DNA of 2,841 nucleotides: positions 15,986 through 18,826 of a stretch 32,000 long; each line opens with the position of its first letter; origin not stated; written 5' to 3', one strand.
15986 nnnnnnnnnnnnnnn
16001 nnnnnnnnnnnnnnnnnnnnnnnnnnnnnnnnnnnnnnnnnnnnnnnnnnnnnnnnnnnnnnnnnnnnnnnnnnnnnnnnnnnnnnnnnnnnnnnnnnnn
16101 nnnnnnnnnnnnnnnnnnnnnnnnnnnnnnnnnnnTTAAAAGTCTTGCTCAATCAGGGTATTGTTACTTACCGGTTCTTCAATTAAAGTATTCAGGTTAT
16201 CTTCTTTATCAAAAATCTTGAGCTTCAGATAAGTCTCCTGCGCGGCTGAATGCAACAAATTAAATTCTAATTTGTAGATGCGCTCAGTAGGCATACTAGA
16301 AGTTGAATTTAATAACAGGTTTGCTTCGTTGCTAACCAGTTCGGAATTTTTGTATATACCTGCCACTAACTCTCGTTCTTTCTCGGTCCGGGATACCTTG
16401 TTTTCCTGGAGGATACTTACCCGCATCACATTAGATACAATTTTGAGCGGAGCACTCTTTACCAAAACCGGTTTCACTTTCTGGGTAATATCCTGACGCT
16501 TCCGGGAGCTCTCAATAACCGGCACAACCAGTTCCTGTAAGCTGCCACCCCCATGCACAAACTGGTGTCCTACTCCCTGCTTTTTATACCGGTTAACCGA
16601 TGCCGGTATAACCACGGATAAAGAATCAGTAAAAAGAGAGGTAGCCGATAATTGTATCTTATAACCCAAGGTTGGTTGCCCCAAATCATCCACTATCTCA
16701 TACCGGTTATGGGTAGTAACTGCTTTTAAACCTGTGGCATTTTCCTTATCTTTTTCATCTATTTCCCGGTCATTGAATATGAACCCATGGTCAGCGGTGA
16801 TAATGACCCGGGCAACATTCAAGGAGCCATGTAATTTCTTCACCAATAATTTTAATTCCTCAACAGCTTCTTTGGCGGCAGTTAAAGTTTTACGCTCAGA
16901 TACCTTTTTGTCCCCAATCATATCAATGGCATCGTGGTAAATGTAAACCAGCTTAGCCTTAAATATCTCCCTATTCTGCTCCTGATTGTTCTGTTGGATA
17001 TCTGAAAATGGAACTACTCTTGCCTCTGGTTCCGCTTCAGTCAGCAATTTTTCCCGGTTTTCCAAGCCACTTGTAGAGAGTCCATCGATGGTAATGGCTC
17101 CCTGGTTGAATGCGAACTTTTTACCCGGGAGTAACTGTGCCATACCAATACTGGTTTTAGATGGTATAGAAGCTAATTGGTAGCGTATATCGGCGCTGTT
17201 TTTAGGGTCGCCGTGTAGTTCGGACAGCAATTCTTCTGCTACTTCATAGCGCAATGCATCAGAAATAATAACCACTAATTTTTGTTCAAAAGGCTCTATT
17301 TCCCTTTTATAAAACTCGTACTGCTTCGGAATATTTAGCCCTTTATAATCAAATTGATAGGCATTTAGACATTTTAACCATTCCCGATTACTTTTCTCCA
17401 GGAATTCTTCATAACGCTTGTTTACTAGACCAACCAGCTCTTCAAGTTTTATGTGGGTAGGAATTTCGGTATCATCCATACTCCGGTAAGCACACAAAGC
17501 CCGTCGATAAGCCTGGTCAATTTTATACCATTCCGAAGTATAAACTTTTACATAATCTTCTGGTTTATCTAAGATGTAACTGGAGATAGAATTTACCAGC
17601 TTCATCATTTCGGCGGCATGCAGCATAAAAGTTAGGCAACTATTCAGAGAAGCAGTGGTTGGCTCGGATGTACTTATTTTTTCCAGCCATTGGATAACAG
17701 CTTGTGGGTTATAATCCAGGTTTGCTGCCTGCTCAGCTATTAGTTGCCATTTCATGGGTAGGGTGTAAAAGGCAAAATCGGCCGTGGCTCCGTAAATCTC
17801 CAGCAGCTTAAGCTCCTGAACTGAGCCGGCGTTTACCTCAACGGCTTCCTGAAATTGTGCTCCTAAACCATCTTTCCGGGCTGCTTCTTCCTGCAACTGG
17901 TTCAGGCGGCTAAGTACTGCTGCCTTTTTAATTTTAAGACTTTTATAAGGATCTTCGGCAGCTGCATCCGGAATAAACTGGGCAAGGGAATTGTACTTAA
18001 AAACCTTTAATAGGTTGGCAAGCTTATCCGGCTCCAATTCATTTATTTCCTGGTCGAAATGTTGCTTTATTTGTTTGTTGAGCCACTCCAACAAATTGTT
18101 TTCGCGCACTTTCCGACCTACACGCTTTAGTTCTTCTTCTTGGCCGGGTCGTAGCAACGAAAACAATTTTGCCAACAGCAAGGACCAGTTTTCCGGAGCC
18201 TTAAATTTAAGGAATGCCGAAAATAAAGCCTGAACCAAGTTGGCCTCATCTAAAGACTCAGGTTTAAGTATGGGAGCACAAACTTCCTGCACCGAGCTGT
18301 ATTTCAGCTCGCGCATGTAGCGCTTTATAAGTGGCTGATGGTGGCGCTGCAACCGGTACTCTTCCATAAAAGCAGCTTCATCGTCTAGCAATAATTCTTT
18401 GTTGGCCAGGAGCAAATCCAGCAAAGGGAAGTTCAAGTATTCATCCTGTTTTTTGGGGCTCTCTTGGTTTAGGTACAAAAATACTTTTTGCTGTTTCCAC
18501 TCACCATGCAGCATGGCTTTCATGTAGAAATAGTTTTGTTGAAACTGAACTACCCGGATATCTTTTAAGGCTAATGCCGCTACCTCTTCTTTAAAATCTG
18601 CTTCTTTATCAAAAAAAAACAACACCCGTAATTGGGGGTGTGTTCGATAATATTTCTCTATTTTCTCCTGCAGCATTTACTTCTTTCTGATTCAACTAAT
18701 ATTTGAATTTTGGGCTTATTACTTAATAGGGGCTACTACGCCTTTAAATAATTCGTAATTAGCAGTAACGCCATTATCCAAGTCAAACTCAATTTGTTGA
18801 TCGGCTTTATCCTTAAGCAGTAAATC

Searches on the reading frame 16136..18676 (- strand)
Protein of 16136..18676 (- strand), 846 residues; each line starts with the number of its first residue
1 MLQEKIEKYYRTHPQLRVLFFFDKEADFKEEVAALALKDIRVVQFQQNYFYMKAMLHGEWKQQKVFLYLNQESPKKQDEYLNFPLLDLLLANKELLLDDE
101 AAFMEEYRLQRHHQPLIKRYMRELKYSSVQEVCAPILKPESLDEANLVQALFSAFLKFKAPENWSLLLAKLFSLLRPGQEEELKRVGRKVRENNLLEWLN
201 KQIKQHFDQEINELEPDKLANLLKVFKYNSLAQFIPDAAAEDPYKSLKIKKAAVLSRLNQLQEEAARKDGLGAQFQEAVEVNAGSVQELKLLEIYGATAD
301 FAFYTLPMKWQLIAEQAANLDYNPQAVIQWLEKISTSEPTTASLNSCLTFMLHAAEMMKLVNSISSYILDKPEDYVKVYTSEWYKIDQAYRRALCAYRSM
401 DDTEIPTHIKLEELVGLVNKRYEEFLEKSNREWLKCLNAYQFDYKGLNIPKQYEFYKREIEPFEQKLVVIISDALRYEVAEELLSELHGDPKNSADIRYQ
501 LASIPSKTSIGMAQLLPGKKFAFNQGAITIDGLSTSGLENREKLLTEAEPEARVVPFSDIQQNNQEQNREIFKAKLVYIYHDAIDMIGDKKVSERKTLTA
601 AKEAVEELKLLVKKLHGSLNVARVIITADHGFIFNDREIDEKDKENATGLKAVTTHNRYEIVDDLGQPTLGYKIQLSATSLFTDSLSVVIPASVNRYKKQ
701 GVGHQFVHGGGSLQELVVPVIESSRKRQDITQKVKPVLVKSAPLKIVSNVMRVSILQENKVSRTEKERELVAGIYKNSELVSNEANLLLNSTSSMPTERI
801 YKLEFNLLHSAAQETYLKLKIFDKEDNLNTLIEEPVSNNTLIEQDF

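Call 7: search_protein_families(library=pfam, proteins=[window:16136-18676:-], max_evalue=0.001)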
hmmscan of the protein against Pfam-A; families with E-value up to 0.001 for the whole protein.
window:16136-18676:- (846 aa): 1 family
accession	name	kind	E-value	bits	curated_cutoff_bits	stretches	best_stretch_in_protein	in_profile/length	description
PF08665.17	PglZ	-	3e-46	158.1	25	1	466-638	2-178/179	PglZ domain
